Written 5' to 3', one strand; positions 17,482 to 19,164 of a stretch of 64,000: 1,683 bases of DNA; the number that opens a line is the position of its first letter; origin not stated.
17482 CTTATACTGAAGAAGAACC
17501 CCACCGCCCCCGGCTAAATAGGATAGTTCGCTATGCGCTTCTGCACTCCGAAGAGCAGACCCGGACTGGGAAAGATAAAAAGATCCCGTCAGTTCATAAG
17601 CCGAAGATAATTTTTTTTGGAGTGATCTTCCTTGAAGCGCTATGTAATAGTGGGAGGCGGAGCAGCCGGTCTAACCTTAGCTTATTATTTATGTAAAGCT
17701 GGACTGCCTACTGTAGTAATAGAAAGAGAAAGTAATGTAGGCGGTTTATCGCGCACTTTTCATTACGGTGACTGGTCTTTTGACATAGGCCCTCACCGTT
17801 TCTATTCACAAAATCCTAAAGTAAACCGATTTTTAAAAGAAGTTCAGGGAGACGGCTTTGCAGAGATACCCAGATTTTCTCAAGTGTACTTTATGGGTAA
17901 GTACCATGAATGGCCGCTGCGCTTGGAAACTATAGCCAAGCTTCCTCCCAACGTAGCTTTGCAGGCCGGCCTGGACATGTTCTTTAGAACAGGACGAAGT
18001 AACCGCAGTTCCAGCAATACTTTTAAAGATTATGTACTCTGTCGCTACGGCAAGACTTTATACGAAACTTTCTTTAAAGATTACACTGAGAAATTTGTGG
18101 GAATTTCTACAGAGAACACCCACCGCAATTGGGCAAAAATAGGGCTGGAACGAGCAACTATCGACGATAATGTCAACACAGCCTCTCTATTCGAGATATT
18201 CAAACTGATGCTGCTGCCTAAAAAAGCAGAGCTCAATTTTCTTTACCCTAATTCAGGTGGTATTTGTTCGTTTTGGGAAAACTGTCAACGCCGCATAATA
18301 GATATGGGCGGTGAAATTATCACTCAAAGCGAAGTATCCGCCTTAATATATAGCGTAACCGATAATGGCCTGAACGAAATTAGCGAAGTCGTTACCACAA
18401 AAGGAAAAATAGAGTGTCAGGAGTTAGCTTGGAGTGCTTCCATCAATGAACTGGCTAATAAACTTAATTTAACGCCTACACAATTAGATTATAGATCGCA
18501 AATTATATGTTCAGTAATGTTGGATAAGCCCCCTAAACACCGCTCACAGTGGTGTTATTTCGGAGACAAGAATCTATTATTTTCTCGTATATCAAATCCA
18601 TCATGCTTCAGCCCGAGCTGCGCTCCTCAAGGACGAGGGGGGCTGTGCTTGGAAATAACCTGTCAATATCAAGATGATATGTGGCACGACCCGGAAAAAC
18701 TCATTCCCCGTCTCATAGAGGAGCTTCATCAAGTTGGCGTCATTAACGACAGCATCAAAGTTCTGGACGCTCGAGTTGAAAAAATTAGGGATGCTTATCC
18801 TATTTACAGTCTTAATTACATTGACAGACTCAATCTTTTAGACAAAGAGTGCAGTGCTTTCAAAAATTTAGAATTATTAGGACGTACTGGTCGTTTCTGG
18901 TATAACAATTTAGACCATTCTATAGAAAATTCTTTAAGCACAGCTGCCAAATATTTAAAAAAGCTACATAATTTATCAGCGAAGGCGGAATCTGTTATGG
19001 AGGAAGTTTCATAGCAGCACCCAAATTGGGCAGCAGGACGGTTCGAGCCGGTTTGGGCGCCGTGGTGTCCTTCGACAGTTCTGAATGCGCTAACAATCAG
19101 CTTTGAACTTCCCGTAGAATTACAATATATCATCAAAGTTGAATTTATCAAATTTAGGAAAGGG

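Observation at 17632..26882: Uncharacterised biosynthetic locus: FAD-oxidoreductase + sugar aminotransferase with Pro-rich repeat tail + four tandem radical SAM enzymes (2 SPASM-type, 2 B12-binding)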

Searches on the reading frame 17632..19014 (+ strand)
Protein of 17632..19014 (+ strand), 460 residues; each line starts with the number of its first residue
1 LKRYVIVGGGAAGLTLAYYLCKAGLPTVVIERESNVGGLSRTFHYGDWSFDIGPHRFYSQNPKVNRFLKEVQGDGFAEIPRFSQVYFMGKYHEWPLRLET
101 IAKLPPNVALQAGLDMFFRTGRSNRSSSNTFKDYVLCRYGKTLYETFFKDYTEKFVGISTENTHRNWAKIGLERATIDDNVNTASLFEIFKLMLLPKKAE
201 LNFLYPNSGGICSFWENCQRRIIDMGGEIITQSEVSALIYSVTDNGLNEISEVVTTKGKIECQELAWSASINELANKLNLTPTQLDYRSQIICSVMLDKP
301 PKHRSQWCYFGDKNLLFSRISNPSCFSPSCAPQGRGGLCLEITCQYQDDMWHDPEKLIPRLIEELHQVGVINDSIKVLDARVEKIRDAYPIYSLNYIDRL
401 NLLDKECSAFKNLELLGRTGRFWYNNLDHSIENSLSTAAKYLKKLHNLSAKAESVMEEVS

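Call 4: search_protein_families(library=pfam, proteins=[window:17632-19014:+], max_evalue=0.01)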
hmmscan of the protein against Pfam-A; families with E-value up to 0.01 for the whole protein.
window:17632-19014:+ (460 aa): 11 families
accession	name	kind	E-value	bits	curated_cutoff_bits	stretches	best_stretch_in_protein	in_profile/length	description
PF13450.12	NAD_binding_8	-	3.4e-16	59.7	21.9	1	6-70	1-67/68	NAD(P)-binding Rossmann-like domain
PF01593.30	Amino_oxidase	-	9.6e-12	45.3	19.8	1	12-158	2-165/443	Flavin containing amine oxidoreductase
PF01266.30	DAO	-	1.2e-09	38.6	27.9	1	4-38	2-37/353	FAD dependent oxidoreductase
PF00890.30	FAD_binding_2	-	1.2e-05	25.1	20.4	1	5-38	3-36/414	FAD binding domain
PF01946.23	Thi4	-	1.6e-05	24.7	26.2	1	5-38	21-55/235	Thi4 family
PF01494.25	FAD_binding_3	-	6.6e-05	22.7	22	1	5-41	5-41/349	FAD binding domain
PF13738.12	Pyr_redox_3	-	7.8e-05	22.5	30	1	5-37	1-33/305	Pyridine nucleotide-disulphide oxidoreductase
PF07992.20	Pyr_redox_2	-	0.00059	19.8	26.1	1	3-35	2-34/291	Pyridine nucleotide-disulphide oxidoreductase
PF00070.33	Pyr_redox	-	0.00068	20.5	22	1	4-36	2-34/82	Pyridine nucleotide-disulphide oxidoreductase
PF12831.13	FAD_oxidored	-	0.0008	19.2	27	1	5-39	3-37/416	FAD dependent oxidoreductase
PF03486.20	HI0933_like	-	0.0081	16.1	50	0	4-37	3-36/244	HI0933-like protein Rossmann domain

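Call 5: search_protein_families(library=ncbifam, proteins=[window:17632-19014:+], max_evalue=0.01)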
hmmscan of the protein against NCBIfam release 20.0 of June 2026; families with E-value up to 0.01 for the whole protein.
window:17632-19014:+ (460 aa): 60 families (the best 25 are shown)
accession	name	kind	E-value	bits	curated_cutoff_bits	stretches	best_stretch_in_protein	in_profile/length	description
NF005548.0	PRK07208.1-4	equivalog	1.8e-76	257.7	389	1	2-440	4-449/488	hypothetical protein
NF005545.0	PRK07208.1-1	equivalog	9.3e-68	228.8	451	1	5-440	11-460/504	hypothetical protein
NF005547.0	PRK07208.1-3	equivalog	1.1e-58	199.2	380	1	2-442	5-442/465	hypothetical protein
NF005546.0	PRK07208.1-2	equivalog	6.9e-55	186.6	418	2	80-439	115-500/527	hypothetical protein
NF005549.0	PRK07208.1-5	equivalog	1.2e-33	116.4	587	3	297-438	365-508/534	hypothetical protein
NF005560.0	PRK07233.1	equivalog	1.1e-21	77.2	252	2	3-150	2-154/435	hypothetical protein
TIGR03467.1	HpnE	equivalog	9.7e-16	58.1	283.05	1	5-246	2-242/430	hydroxysqualene dehydroxylase HpnE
NF058655.1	CrtID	equivalog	1.2e-09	37.5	640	1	5-58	2-55/478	bifunctional phytoene desaturase/3,4-desaturase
TIGR02734.1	crtI_fam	subfamily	4.4e-09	35.6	238.1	1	5-55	2-52/504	phytoene desaturase family protein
TIGR00031.1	UDP-GALP_mutase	equivalog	9e-09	34.8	303.75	1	3-164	3-168/378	UDP-galactopyranose mutase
TIGR02733.1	desat_CrtD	equivalog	9.8e-09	34.4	549.7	1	4-54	4-54/492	C-3',4' desaturase CrtD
NF008841.0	PRK11883.1-1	equivalog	3.7e-08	32.7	517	1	2-96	4-103/453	protoporphyrinogen oxidase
TIGR02731.1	phytoene_desat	equivalog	1.8e-07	30.2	569.4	1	3-72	1-71/453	15-cis-phytoene desaturase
TIGR00562.1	proto_IX_ox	equivalog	3.8e-07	29.1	97.85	1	2-71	3-74/470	protoporphyrinogen oxidase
TIGR00292.1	TIGR00292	equivalog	1.8e-06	27.4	148.3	1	5-38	25-58/254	sulfide-dependent adenosine diphosphate thiazole synthase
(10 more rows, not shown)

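Call 36: search_solved_structures(query=window:17632-19014:+, max_evalue=0.001)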
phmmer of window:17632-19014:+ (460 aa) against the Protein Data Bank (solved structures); distinct sequences matched with E-value up to 0.001: 21.
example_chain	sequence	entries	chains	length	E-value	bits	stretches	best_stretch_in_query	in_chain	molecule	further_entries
3gf4_A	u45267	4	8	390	6.1e-12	48.1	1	2-165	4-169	UDP-galactopyranose mutase | Probable UDP-galactopyranose mutase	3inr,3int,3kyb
1wam_A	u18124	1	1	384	1.1e-11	47.3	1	2-165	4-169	UDP-GALACTOPYRANOSE MUTASE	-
2bi7_A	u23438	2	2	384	1.1e-11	47.3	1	2-165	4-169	UDP-GALACTOPYRANOSE MUTASE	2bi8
3hdq_A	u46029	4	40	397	3.5e-09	39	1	4-161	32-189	UDP-galactopyranose mutase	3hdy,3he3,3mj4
4dsg_A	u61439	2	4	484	4.5e-08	35.4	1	3-174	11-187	UDP-galactopyranose mutase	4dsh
1reo_A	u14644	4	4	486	3.4e-05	25.9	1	2-70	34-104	AHPLAAO | L-amino acid oxidase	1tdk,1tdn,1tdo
5ts5_A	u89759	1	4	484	4.2e-05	25.6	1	2-70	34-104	Amine oxidase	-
4e0v_A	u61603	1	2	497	4.6e-05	25.5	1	2-70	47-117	L-amino-acid oxidase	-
1f8r_A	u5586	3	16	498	6.6e-05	24.9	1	2-69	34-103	L-AMINO ACID OXIDASE | L-amino-acid oxidase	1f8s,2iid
5z2g_A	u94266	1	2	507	8.4e-05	24.6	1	2-69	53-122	L-amino acid oxidase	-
3kve_A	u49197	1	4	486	0.00047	22.1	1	2-70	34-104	L-amino acid oxidase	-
2ivd_A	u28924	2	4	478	0.00053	21.9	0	5-70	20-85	PROTOPORPHYRINOGEN OXIDASE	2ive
3ute_A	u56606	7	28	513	0.0006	21.8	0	5-337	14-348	UDP-galactopyranose mutase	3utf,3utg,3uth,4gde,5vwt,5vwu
9t73_B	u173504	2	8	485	0.0006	21.8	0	2-71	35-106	Tetrapodal ancestor of L-amino acid oxidases: I224A-Q225H-P361-PREGA-L367 bound to phenyla | Tetrapodal ancestor of L-amino acid oxidase: I224A-Q225H-P361-PREGA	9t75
9rvj_A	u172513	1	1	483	0.00062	21.7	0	2-71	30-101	Tetrapodal ancestor of L-amino acid oxidase: Q225H - W377I double mutant with phenylalanin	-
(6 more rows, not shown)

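Call 62: find_homologous_proteins(query=window:17632-19014:+, max_evalue=1e-10)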
Query window:17632-19014:+ (460 aa): 532 proteins with E <= 1e-10 among 8000 candidates; the best 120 are listed.
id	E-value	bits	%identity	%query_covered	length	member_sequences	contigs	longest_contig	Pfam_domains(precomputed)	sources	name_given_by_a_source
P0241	0.0e+0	1075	100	100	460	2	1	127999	PF01946.24,PF01266.31,PF01593.31,PF13450.13,PF00890.31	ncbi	ncbi:MAG: FAD-dependent oxidoreductase [Candidatus Bruticola sp.]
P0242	5.0e-247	838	77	100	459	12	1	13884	PF01946.24,PF01266.31,PF01593.31,PF13450.13,PF00890.31,PF00070.34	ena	-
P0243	6.3e-245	831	77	100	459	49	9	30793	PF01266.31,PF01593.31,PF13450.13,PF00070.34,PF01494.26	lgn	-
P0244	4.1e-233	792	73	100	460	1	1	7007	PF01946.24,PF01266.31,PF01593.31,PF13450.13,PF00070.34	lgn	-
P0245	2.2e-208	711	66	100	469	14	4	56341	PF01266.31,PF01593.31,PF13450.13,PF00890.31,PF00070.34,PF01494.26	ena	-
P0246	5.1e-199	680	63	96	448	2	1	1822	PF01946.24,PF01266.31,PF01593.31,PF13450.13,PF03486.21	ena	-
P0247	3.8e-186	637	58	100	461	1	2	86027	PF01946.24,PF01266.31,PF01593.31,PF13450.13,PF00890.31,PF00070.34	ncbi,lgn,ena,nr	ncbi:FAD-dependent oxidoreductase [bacterium]|nr:FAD-dependent oxidoreductase [bacterium]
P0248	2.6e-184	631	58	98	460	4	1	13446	PF01946.24,PF01266.31,PF01593.31,PF13450.13,PF00890.31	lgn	-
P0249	1.7e-180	619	59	97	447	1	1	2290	PF01593.31,PF13450.13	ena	-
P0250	2.1e-167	576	53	100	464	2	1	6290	PF01946.24,PF01266.31,PF01593.31,PF13450.13,PF07992.21,PF00070.34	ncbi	-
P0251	3.6e-166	571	55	99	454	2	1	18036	PF01946.24,PF01266.31,PF01593.31,PF13450.13,PF00890.31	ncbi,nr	ncbi:MAG: FAD-dependent oxidoreductase [bacterium]|nr:FAD-dependent oxidoreductase [bacterium]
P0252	3.7e-165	568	53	100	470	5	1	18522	PF01266.31,PF01593.31,PF13450.13,PF00890.31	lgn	-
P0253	5.6e-165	568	57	94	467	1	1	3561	PF01266.31,PF01593.31,PF13450.13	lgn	-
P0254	8.1e-165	567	54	100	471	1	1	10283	PF01266.31,PF01593.31,PF13450.13,PF00890.31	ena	-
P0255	9.3e-165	567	55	99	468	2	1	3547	PF01946.24,PF01266.31,PF01593.31,PF13450.13,PF00890.31,PF00070.34,PF01494.26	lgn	-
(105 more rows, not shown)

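Call 71: predict_structure(alignment_id=A4)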
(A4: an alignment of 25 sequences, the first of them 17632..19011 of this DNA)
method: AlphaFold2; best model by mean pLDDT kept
length: 460 residues; sequences in the alignment: 25
mean_pLDDT: 87.0   pTM: 0.89
mean pLDDT of the five models: 87.0, 87.0, 86.8, 86.8, 86.6
residues with pLDDT >= 90: 274; 70-90: 134; 50-70: 33; < 50: 19
segments of 3 or more residues with pLDDT < 50: 176-187, 196-199
pLDDT, mean of each block of 10 residues (from residue 1): 95 97 98 90 92 83 92 89 88 76 79 70 63 82 86 91 84 50 45 52 86 95 98 97 96 98 95 93 89 97 92 92 91 95 91 96 97 97 89 89 93 85 68 93 93 95
secondary structure, 60 per line:
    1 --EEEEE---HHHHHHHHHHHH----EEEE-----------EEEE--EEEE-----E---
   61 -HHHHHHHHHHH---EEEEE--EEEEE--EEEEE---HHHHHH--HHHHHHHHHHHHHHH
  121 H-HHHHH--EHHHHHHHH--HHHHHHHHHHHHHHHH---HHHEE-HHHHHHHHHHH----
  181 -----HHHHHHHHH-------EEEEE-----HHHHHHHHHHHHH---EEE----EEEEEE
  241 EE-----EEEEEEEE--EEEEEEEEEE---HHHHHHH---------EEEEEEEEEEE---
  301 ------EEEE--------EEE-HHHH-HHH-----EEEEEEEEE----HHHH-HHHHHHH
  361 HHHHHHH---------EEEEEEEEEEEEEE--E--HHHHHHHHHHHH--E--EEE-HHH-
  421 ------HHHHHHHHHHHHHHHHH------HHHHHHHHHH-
elements in order: E3-7 H11-22 E27-30 E42-45 E48-51 H62-72 E76-80 E83-87 E90-94 H98-103 H106-121 H123-127 H131-138 H141-156 H166-176 H186-194 E202-206 H212-224 E228-230 E235-242 E248-255 E258-267 H271-277 E287-297 E307-310 E319-321 H323-326 E336-344 H349-352 H354-367 E377-390 H396-407 E413-415 H427-443 H450-459

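Call 73: fold_search(model_id=the predicted structure, library=pdb)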
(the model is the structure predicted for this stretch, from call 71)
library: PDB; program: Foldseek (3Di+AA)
matches with E <= 10: 1976; with E <= 0.001: 1051
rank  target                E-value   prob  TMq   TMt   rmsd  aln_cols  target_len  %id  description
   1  3ukp_A                1.7e-28  1.00  0.80  0.73   5.3       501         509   18  Crystal structure of R327A UDP-galactopyranose mutase from Aspergillus fumigatus in complex with UDPgalp (released 2012-02-22)
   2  3ukk_B                2.4e-28  1.00  0.80  0.73   5.5       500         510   18  Crystal structure of R182K-UDP-galactopuranose mutase from Aspergillus fumigatus in complex with UDPgalp (released 2012-02-22)
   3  5hhf_A                3.1e-28  1.00  0.80  0.73   5.4       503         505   17  Crystal structure of Aspergillus fumigatus UDP-Galactopyranose mutase mutant H63A with covalent FAD-Galactopyranose an (released 2016-02-17)
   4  3ukk_A                4.5e-28  1.00  0.80  0.72   5.5       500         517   18  Crystal structure of R182K-UDP-galactopuranose mutase from Aspergillus fumigatus in complex with UDPgalp (released 2012-02-22)
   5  3ukk_D                7.2e-28  1.00  0.80  0.72   5.5       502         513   18  Crystal structure of R182K-UDP-galactopuranose mutase from Aspergillus fumigatus in complex with UDPgalp (released 2012-02-22)
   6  4dsh_B                1.1e-27  1.00  0.81  0.80   5.0       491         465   16  Crystal structure of reduced UDP-Galactopyranose mutase (released 2012-06-13)
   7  3ukq_A                1.1e-27  1.00  0.80  0.72   5.7       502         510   18  Crystal structure of R327K UDP-galactopyranose mutase from Aspergillus fumigatus in complex with UDPgalp (released 2012-02-22)
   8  3ukh_B                1.6e-27  1.00  0.79  0.72   5.4       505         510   18  Crystal structure of udp-galactopyranose mutase from Aspergillus fumigatus in complex with UDPGALP (non-reduced) (released 2012-02-22)
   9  4dsg_B                3.2e-27  1.00  0.81  0.80   4.9       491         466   17  Crystal Structure of oxidized UDP-Galactopyranose mutase (released 2012-06-13)
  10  3ukk_C                3.2e-27  1.00  0.80  0.72   5.5       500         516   18  Crystal structure of R182K-UDP-galactopuranose mutase from Aspergillus fumigatus in complex with UDPgalp (released 2012-02-22)
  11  3ukh_F                5.3e-27  1.00  0.78  0.72   5.7       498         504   18  Crystal structure of udp-galactopyranose mutase from Aspergillus fumigatus in complex with UDPGALP (non-reduced) (released 2012-02-22)
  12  3ukh_A                5.6e-27  1.00  0.79  0.73   5.4       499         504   18  Crystal structure of udp-galactopyranose mutase from Aspergillus fumigatus in complex with UDPGALP (non-reduced) (released 2012-02-22)
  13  4u8j_A                6.2e-27  1.00  0.78  0.71   5.9       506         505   18  Structure of Aspergillus fumigatus UDP-Galactopyranose mutase mutant Y104A (released 2014-12-03)
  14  4dsg_A                6.6e-27  1.00  0.81  0.79   4.8       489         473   17  Crystal Structure of oxidized UDP-Galactopyranose mutase (released 2012-06-13)
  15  5vwu_A                7.4e-27  1.00  0.78  0.73   5.7       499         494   18  Crystal structure of oxidized Aspergillus fumigatus UDP-galactopyranose mutase complexed with NADH (released 2017-05-31)
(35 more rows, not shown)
